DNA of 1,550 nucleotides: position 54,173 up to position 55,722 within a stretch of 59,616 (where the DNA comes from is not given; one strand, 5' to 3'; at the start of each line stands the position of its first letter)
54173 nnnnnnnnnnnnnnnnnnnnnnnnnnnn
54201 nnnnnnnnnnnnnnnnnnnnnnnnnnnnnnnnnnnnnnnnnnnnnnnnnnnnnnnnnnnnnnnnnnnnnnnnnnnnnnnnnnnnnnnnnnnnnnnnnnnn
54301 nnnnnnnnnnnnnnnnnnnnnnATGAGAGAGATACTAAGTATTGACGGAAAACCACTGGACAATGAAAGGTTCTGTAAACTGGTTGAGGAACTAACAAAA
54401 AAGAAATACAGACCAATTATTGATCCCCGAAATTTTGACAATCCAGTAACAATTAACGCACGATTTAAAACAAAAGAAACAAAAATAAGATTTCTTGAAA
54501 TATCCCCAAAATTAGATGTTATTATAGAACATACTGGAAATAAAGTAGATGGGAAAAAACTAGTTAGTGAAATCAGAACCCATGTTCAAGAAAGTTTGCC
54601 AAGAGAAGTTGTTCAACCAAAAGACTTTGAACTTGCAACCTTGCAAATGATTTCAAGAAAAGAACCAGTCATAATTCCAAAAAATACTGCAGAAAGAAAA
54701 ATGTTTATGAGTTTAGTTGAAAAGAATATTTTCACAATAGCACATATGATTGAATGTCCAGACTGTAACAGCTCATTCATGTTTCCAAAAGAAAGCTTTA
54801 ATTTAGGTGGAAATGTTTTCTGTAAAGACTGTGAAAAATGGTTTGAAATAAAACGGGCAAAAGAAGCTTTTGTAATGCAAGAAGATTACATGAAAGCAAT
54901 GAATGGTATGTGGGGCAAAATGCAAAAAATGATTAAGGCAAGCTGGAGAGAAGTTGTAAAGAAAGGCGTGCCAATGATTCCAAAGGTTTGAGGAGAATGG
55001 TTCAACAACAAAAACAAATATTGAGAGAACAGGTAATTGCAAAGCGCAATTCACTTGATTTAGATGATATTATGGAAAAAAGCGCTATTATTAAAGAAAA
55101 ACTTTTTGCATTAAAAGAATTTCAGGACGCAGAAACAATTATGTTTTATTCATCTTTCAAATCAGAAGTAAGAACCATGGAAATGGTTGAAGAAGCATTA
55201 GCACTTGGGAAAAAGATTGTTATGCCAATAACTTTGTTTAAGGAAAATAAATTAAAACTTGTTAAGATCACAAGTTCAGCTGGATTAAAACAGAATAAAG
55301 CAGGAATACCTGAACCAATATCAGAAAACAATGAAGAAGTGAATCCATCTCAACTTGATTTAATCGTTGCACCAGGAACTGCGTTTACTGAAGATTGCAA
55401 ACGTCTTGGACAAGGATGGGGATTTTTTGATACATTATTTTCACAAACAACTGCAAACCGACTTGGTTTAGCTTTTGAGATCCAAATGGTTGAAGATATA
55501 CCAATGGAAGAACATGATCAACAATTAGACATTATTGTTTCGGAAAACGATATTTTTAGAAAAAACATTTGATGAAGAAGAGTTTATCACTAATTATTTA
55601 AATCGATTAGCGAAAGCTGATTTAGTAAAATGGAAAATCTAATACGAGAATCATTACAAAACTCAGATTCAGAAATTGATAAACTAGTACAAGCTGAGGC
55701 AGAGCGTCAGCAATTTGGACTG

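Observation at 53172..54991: Orphan two-gene module: DUF2791/BrxD-like AAA+ ATPase-wHTH plus Zn-ribbon partner (best candidate for a new system)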

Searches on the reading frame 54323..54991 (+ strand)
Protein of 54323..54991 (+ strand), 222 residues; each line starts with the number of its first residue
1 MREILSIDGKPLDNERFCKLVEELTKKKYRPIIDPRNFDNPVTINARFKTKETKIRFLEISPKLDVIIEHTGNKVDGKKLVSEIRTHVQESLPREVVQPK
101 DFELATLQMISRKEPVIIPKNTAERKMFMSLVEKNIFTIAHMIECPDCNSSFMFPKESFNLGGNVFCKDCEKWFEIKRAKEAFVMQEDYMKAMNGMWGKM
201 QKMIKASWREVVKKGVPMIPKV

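Call 3: search_protein_families(library=pfam, proteins=[window:54323-54991:+], max_evalue=0.1)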
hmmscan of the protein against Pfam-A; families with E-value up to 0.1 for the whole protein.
window:54323-54991:+ (222 aa): 3 families
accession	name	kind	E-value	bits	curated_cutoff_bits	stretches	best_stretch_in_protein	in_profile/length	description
PF13717.11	Zn_ribbon_4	-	0.0069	16.7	30.3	1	143-174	3-35/36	zinc-ribbon domain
PF13719.11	Zn_ribbon_5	-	0.028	14.6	29.3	1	143-174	3-35/37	zinc-ribbon domain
PF06044.18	DpnI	-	0.051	13.6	26.7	1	141-204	30-89/183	Dam-replacing family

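Call 4: search_protein_families(library=padloc, proteins=[window:54323-54991:+], max_evalue=1)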
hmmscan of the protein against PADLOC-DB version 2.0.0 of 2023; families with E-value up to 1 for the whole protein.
window:54323-54991:+ (222 aa): 1 family
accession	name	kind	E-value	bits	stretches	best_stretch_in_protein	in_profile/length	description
PDLC03207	mREase_II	-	0.024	12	1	140-185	29-74/256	Type II methyl-directed restriction enzyme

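Call 5: search_protein_families(library=ncbifam, proteins=[window:54323-54991:+], max_evalue=1)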
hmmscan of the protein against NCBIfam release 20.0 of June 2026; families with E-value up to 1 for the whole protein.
window:54323-54991:+ (222 aa): 4 families
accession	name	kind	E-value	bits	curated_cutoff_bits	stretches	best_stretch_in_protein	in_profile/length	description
TIGR02098.1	MJ0042_CXXC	domain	0.019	14.7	20.9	1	143-174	3-35/38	MJ0042-type zinc finger domain-containing protein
NF038384.1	zinc_YnfU_fam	subfamily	0.028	14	36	1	142-177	16-51/52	YnfU family zinc-binding protein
NF041070.1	carrier_LysW_Arch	domain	0.06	13.4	75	1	143-185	3-45/57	alpha-aminoadipate/glutamate carrier protein LysW/ArgW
TIGR04104.1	cxxc_20_cxxc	subfamily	0.89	10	45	0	134-158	17-41/93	TIGR04104 family putative zinc finger protein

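Call 9: find_homologous_proteins(query=window:54323-54991:+, max_evalue=0.001)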
Query window:54323-54991:+ (222 aa): 6 proteins with E <= 0.001 among 135 candidates.
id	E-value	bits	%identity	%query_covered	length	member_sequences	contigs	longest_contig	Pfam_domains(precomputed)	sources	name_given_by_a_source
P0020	1.9e-144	497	100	100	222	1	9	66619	-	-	-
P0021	5.1e-103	361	72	100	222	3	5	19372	-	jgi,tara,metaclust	jgi:hypothetical protein|tara:strand:- start:168 stop:836 length:669 start_codon:yes stop_codon:yes 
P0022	2.0e-102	359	68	100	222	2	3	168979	-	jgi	-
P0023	8.5e-101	354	67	100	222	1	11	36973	-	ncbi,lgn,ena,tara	tara:strand:+ start:5434 stop:6102 length:669 start_codon:yes stop_codon:yes gene_type:complete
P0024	2.9e-92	326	64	100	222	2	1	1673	-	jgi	-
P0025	1.3e-54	203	43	99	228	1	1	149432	-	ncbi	ncbi:MAG: hypothetical protein ABIG20_03580 [archaeon]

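Call 16: search_solved_structures(query=A2, max_evalue=10, show_alignments=2)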
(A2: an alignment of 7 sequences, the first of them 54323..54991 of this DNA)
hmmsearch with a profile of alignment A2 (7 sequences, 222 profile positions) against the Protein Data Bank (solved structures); distinct sequences matched with E-value up to 10: 2.
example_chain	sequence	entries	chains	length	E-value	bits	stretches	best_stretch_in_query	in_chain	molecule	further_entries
2cu8_A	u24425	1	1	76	0.19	14.5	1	143-173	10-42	Cysteine-rich protein 2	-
2nb9_A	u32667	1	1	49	0.55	13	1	143-181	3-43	Uncharacterized protein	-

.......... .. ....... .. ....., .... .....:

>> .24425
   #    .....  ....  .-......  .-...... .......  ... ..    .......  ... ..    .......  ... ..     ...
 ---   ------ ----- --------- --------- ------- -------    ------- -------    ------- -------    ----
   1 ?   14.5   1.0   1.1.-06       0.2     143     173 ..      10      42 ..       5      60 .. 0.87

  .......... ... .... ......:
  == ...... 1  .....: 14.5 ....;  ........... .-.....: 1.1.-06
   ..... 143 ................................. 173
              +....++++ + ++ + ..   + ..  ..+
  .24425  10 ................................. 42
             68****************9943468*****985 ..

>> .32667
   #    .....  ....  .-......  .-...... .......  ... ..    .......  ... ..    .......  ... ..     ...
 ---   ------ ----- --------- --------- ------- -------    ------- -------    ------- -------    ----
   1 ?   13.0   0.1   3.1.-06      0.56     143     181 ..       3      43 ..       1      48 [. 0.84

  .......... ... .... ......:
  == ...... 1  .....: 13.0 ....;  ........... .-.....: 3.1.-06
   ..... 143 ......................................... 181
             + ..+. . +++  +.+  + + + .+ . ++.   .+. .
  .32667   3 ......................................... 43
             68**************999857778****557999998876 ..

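Call 33: predict_structure(alignment_id=A3)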
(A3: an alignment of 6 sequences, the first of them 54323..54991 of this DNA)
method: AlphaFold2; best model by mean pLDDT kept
length: 222 residues; sequences in the alignment: 6
mean_pLDDT: 71.5   pTM: 0.40
mean pLDDT of the five models: 71.5, 69.2, 64.0, 64.0, 63.3
residues with pLDDT >= 90: 2; 70-90: 143; 50-70: 47; < 50: 30
segments of 3 or more residues with pLDDT < 50: 37-42, 96-112, 219-222
pLDDT, mean of each block of 10 residues (from residue 1): 84 77 79 54 69 83 87 87 86 57 39 66 82 82 77 68 67 73 77 68 63 53 43
secondary structure, 60 per line:
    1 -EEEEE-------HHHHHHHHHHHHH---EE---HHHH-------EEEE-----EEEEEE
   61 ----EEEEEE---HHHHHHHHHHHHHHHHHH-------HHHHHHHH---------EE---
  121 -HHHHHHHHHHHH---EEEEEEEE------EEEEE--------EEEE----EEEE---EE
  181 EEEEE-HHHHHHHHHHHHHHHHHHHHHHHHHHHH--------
elements in order: E2-6 H14-26 H35-38 E46-49 E55-60 E65-70 H74-91 H99-106 H122-133 E137-144 E151-155 E164-167 E172-175 E179-185 H187-214

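Call 37: fold_search(model_id=the predicted structure, library=pdb)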
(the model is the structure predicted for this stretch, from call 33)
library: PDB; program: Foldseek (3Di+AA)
matches with E <= 10: 462; with E <= 0.001: 0
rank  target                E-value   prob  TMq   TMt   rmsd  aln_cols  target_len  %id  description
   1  9ngo_H                4.4e-02  0.85  0.24  0.29  13.1       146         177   13  CRYO-EM STRUCTURE OF HUMAN U7 SNRNP WITH METHYLATED noncleavable H2A* SUBSTRATE PRE-MRNA (FOCUS MAP) (released 2026-01-21)
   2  9nh6_H                4.4e-02  0.85  0.24  0.10  13.1       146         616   13  CRYO-EM STRUCTURE OF HUMAN U7 SNRNP WITH METHYLATED noncleavable H2A* SUBSTRATE PRE-MRNA (COMPOSITE MAP) (released 2026-01-21)
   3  6y2p_A                9.7e-02  0.28  0.21  0.15  14.5       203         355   11  Escherichia coli RnlA-RnlB Toxin-Antitoxin System. (released 2021-04-14)
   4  9v6e_A                1.1e-01  0.38  0.25  0.07  18.2       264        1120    8  Cryo-EM structure of human full length KICSTOR complex (state 1) (released 2025-11-12)
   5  6e16                  1.4e-01  0.84  0.29  0.29  18.5       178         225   11  Ternary structure of c-Myc-TBP-TAF1 (released 2019-10-02)
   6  9v86_A                1.4e-01  0.20  0.22  0.09  16.1       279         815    8  Cryo-EM structure of KICSTOR CCC complex (state 3) (released 2025-11-12)
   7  7o4i_O                1.4e-01  0.63  0.29  0.35  21.0       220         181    7  Yeast RNA polymerase II transcription pre-initiation complex with initial transcription bubble (released 2021-06-16)
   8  4eak_A                1.5e-01  0.77  0.22  0.48   7.5       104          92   10  Co-crystal structure of an AMPK core with ATP (released 2012-06-06)
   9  5iy6_P                1.5e-01  0.66  0.30  0.35  19.3       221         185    7  Human holo-PIC in the closed state (released 2016-05-18)
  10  7z7n_D                1.5e-01  0.57  0.28  0.34  19.6       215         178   11  Mot1E1434Q:TBP:DNA - substrate recognition state (released 2023-03-29)
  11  3oc3_C                1.5e-01  0.54  0.25  0.30  18.4       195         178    9  Crystal structure of the Mot1 N-terminal domain in complex with TBP (released 2011-07-13)
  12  2z8u_P                1.5e-01  0.35  0.24  0.30  21.7       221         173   12  Methanococcus jannaschii TBP (released 2008-08-26)
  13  1ytb_A                1.6e-01  0.66  0.30  0.36  19.4       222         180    8  CRYSTAL STRUCTURE OF A YEAST TBP/TATA-BOX COMPLEX (released 1995-01-26)
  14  1qn3_A                1.7e-01  0.99  0.29  0.34   3.1        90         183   13  Crystal structure of the C(-25) Adenovirus major late promoter TATA box variant bound to wild-type TBP (Arabidopsis th (released 2000-02-06)
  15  2z8u_A                1.7e-01  0.96  0.26  0.33   4.3        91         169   15  Methanococcus jannaschii TBP (released 2008-08-26)
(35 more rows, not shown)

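Call 57: find_homologous_proteins(query=A4, max_evalue=0.01)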
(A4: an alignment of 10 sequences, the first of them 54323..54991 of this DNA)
Query A4 (10 sequences) (222 aa, profile of the alignment): 16 proteins with E <= 0.01 among 1748 candidates.
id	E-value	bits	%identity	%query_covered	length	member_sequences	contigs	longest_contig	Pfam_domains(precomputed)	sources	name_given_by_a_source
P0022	5.8e-109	381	68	100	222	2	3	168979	-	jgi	-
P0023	4.7e-108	378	67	100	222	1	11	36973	-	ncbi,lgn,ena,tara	tara:strand:+ start:5434 stop:6102 length:669 start_codon:yes stop_codon:yes gene_type:complete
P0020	1.4e-106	373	100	100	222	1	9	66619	-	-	-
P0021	1.5e-105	370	72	100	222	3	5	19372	-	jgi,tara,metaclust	jgi:hypothetical protein|tara:strand:- start:168 stop:836 length:669 start_codon:yes stop_codon:yes 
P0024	4.1e-104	365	64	100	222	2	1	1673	-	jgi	-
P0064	5.4e-99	348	42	100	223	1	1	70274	-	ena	-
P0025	1.6e-97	344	43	99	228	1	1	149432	-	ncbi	ncbi:MAG: hypothetical protein ABIG20_03580 [archaeon]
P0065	2.8e-96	340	39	100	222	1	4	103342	-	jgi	-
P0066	3.9e-95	336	41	99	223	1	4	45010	-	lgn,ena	-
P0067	2.2e-94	333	46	100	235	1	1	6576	-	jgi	jgi:hypothetical protein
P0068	4.5e-93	329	39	100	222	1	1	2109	-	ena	-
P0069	3.6e-91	323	38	94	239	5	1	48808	-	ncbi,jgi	-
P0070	3.2e-87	310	47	97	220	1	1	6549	-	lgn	-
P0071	2.9e-86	307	38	95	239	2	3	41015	-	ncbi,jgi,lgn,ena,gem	jgi:hypothetical protein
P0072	1.3e-84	301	44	99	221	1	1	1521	-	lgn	-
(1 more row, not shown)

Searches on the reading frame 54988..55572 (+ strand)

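Call 3: search_protein_families(library=pfam, proteins=[window:54988-55572:+], max_evalue=0.1)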
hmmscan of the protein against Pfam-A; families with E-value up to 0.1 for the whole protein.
window:54988-55572:+ (194 aa): 1 family
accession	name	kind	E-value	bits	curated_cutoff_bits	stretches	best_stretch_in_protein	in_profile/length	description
PF01812.26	5-FTHF_cyc-lig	-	1.2e-39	136.5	27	1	9-186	1-186/186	5-formyltetrahydrofolate cyclo-ligase family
